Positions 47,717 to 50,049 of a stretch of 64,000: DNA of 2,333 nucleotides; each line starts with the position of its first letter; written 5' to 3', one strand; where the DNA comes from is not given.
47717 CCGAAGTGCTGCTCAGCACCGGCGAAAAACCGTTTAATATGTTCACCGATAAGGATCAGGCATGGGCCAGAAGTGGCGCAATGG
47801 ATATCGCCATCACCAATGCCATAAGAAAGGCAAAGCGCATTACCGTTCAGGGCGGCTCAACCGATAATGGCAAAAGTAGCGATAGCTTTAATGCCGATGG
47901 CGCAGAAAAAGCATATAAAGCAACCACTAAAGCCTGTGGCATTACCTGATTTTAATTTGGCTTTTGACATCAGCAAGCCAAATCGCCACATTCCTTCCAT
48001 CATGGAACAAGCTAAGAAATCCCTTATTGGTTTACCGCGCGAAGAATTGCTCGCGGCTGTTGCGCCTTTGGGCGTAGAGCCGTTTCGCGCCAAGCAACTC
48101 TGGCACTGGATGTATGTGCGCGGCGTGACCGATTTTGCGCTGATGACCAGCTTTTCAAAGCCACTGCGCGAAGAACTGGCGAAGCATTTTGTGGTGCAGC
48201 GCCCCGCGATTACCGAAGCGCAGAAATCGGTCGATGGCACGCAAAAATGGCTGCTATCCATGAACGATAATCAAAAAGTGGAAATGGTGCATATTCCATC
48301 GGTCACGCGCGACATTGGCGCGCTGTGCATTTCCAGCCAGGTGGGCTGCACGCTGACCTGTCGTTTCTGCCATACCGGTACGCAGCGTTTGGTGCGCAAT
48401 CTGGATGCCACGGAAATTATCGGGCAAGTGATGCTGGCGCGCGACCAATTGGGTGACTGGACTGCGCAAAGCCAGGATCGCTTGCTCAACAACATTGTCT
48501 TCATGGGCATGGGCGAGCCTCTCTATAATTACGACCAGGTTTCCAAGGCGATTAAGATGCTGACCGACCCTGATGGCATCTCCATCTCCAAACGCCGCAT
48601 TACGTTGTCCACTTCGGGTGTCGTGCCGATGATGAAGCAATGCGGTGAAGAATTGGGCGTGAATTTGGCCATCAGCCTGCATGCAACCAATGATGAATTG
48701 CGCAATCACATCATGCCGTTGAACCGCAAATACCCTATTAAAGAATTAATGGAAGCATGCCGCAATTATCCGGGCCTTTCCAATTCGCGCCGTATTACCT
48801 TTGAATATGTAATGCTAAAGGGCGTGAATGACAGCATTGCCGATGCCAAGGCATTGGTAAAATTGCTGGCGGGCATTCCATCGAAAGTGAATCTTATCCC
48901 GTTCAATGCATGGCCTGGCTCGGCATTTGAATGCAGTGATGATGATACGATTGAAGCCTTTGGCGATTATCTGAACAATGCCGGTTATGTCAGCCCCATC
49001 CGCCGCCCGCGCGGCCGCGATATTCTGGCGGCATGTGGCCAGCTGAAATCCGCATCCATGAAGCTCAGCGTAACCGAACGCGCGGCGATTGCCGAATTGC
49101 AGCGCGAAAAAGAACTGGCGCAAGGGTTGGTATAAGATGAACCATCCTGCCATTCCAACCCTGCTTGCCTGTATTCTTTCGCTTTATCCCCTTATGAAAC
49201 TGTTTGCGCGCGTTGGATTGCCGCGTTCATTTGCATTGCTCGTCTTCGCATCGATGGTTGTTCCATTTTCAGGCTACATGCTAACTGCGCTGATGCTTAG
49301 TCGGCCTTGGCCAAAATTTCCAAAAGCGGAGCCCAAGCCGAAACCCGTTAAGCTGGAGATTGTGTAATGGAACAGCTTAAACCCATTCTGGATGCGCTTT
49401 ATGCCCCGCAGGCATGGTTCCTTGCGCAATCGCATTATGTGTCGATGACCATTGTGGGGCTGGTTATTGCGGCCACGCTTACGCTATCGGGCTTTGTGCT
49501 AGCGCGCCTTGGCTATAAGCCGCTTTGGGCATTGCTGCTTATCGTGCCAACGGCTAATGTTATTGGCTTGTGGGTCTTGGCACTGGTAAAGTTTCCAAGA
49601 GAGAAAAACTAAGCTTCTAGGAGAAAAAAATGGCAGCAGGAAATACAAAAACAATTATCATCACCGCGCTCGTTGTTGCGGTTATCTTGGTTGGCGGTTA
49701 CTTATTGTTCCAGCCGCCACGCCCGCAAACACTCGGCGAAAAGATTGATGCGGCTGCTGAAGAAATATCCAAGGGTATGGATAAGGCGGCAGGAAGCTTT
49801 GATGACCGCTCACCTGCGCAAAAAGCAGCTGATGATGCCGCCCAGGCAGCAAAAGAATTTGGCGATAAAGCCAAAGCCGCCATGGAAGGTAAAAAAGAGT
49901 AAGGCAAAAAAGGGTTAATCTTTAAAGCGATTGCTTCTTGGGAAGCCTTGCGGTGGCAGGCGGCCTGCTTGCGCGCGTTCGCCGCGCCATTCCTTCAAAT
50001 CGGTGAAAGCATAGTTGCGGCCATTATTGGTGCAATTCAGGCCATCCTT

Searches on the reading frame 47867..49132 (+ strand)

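Call 66: search_protein_families(library=pfam, proteins=[window:47867-49132:+], max_evalue=0.001)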
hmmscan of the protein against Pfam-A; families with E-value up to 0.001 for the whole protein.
window:47867-49132:+ (422 aa): 2 families
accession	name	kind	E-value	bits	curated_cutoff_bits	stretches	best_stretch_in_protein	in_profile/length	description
PF21016.3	RlmN_N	-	1e-16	60.8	24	1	53-109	3-59/60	Ribosomal RNA large subunit methyltransferase N-terminal domain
PF04055.27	Radical_SAM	-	2.5e-16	60.7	29.5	1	156-323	2-157/166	Radical SAM superfamily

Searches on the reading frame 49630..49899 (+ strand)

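Call 66: search_protein_families(library=pfam, proteins=[window:49630-49899:+], max_evalue=0.001)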
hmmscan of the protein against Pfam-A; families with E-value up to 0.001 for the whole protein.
window:49630-49899:+ (90 aa): 1 family
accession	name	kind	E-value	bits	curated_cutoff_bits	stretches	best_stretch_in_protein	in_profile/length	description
PF12685.13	SpoIIIAH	-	0.00065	20.1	30.6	1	7-76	2-82/191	SpoIIIAH-like protein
